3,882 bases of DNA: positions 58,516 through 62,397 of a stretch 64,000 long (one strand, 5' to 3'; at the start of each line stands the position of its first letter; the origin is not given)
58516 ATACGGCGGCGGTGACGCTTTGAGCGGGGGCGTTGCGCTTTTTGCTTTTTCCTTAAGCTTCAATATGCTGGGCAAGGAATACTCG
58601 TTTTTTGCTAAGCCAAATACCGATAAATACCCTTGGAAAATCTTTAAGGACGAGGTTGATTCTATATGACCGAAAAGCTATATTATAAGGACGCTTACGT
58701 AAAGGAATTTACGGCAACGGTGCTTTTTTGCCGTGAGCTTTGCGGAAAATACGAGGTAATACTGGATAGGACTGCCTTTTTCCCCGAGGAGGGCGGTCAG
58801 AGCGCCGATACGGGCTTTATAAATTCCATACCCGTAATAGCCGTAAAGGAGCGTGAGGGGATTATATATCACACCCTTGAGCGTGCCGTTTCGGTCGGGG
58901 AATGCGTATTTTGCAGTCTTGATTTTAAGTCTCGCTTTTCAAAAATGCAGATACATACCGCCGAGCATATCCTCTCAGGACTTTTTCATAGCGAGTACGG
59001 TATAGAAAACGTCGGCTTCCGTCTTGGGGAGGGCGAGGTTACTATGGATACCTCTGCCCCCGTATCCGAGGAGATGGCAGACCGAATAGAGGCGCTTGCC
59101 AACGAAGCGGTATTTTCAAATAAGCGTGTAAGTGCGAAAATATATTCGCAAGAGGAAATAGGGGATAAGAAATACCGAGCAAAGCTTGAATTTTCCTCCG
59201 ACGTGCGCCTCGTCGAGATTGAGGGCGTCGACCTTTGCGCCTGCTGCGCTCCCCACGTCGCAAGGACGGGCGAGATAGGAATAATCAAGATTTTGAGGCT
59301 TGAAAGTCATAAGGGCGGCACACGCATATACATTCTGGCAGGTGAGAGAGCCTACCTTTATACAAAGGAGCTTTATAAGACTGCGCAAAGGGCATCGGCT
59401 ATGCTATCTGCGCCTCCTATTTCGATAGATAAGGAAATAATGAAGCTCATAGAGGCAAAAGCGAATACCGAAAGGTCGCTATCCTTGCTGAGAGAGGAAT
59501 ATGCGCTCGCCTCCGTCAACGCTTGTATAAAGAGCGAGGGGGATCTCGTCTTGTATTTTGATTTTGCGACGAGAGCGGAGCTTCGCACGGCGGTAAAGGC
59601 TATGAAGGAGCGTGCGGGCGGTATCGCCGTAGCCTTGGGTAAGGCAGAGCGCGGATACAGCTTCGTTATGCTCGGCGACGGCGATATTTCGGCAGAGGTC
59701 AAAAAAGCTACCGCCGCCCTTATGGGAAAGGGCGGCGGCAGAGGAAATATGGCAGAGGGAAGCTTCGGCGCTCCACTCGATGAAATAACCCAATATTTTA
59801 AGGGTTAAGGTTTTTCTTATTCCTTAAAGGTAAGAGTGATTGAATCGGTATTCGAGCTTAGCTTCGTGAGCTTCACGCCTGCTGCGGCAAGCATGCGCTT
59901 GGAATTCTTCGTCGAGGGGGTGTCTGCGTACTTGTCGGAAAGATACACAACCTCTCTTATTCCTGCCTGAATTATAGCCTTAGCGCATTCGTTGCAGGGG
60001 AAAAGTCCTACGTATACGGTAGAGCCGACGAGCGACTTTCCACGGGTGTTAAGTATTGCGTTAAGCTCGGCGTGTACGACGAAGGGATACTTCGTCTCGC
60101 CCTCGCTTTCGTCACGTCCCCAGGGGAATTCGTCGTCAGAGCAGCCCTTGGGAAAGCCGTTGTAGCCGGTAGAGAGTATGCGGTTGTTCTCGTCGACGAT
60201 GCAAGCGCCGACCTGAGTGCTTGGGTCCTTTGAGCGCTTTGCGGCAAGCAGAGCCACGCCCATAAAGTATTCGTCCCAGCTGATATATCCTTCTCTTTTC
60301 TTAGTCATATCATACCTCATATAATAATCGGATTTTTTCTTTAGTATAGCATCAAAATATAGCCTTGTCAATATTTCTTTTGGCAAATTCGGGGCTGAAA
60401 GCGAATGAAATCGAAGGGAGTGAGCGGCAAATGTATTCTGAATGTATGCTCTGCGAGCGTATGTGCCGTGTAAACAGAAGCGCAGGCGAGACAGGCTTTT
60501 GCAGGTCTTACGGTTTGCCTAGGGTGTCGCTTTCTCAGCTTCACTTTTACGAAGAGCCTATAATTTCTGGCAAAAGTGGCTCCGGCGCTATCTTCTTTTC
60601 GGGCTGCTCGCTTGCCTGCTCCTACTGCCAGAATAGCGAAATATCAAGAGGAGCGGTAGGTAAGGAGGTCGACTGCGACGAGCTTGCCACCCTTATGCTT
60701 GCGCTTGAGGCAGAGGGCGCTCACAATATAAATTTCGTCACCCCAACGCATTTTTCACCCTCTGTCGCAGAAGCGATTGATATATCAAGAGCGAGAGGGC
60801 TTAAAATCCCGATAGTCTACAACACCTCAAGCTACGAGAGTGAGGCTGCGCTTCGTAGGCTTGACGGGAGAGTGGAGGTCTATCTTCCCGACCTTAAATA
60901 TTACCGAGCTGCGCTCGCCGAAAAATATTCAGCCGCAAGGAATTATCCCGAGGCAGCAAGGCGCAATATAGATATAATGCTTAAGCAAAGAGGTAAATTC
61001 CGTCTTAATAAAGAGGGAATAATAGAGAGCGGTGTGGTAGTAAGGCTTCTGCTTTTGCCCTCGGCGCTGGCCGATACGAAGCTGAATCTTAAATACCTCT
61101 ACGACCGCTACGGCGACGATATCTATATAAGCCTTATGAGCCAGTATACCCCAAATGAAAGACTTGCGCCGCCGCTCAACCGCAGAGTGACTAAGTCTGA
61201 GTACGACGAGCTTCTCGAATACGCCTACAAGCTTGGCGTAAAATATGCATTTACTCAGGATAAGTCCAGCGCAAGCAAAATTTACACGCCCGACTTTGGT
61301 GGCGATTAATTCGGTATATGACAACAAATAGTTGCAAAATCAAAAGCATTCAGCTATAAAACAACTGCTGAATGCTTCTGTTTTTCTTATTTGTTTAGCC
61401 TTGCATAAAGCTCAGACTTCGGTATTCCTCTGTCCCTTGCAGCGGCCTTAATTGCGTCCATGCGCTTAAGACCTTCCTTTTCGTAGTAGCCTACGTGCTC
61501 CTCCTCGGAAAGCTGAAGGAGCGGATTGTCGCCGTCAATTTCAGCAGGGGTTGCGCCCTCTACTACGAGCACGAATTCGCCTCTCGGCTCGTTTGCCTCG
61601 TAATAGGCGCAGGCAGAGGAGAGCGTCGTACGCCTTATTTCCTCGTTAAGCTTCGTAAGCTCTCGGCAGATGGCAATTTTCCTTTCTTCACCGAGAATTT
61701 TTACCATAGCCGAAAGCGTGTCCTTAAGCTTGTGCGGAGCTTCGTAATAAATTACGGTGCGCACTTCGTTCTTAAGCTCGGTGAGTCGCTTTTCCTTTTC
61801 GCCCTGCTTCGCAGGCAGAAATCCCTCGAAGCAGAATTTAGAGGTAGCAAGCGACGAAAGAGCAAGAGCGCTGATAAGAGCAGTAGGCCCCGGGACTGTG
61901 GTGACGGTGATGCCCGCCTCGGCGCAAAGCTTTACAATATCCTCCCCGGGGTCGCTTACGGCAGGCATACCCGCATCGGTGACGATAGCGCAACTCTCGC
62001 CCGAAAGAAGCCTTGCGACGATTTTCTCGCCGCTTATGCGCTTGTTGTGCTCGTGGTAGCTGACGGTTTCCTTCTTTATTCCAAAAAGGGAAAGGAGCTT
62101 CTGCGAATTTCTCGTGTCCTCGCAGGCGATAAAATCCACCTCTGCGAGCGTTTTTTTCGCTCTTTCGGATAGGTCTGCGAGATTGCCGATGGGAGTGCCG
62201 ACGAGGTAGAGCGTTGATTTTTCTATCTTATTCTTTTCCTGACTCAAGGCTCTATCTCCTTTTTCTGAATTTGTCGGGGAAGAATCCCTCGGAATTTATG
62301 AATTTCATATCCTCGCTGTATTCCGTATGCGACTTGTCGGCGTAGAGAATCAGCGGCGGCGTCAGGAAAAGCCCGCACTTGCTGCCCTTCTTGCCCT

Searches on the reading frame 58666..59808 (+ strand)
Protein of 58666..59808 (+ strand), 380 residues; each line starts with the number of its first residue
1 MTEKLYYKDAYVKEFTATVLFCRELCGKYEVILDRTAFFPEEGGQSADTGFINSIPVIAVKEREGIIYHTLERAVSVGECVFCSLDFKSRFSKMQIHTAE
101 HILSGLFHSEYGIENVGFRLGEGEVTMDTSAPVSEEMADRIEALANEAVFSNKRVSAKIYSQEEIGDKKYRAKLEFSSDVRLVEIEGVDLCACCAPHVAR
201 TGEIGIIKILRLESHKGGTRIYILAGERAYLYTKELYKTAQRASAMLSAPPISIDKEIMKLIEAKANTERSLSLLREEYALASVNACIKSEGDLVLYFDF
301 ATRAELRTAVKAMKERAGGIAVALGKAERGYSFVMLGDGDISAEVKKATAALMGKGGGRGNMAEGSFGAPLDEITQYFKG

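Call 12: search_protein_families(library=pfam, proteins=[window:58666-59808:+], max_evalue=0.001)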
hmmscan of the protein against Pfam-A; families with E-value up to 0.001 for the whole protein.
window:58666-59808:+ (380 aa): 3 families
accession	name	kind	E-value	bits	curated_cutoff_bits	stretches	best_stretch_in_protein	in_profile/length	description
PF07973.19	tRNA_SAD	-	1.1e-12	48.1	24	1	180-222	1-44/44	Threonyl and Alanyl tRNA synthetase second additional domain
PF01411.24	tRNA-synt_2c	-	2.2e-08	33.5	30.3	1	28-86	484-549/552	tRNA synthetases class II (A)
PF02272.25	DHHA1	-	0.00048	21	25.9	0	295-367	6-83/102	DHHA1 domain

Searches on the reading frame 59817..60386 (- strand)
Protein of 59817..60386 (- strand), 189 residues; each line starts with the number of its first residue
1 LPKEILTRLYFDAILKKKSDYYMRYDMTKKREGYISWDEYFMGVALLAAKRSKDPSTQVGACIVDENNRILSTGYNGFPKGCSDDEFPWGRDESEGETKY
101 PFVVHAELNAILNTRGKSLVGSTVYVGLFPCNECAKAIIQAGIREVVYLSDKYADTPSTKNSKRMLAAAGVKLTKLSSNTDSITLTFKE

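Call 12: search_protein_families(library=pfam, proteins=[window:59817-60386:-], max_evalue=0.001)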
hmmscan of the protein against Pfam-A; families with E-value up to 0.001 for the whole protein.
window:59817-60386:- (189 aa): 2 families
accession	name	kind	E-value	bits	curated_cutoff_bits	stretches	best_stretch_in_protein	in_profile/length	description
PF00383.29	dCMP_cyt_deam_1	-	3.6e-27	94.7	25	1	36-149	2-101/102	Cytidine and deoxycytidylate deaminase zinc-binding region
PF14437.12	MafB19-deam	-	4e-14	53.2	27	1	36-151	2-102/142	MafB19-like deaminase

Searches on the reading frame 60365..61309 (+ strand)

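Call 12: search_protein_families(library=pfam, proteins=[window:60365-61309:+], max_evalue=0.001)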
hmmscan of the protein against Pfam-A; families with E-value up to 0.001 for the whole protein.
window:60365-61309:+ (314 aa): 2 families
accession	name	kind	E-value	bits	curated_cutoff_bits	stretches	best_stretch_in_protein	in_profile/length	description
PF04055.27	Radical_SAM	-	9.7e-11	42.5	29.5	1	76-205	2-136/166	Radical SAM superfamily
PF13353.11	Fer4_12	-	8.3e-05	23.3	22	1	75-125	9-59/137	4Fe-4S single cluster domain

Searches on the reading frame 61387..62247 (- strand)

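Call 12: search_protein_families(library=pfam, proteins=[window:61387-62247:-], max_evalue=0.001)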
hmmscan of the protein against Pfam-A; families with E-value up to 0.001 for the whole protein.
window:61387-62247:- (286 aa): 1 family
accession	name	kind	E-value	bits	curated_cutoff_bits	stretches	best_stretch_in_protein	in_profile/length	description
PF00590.25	TP_methylase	-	1.3e-32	114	27.8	1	12-211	1-210/212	Tetrapyrrole (Corrin/Porphyrin) Methylases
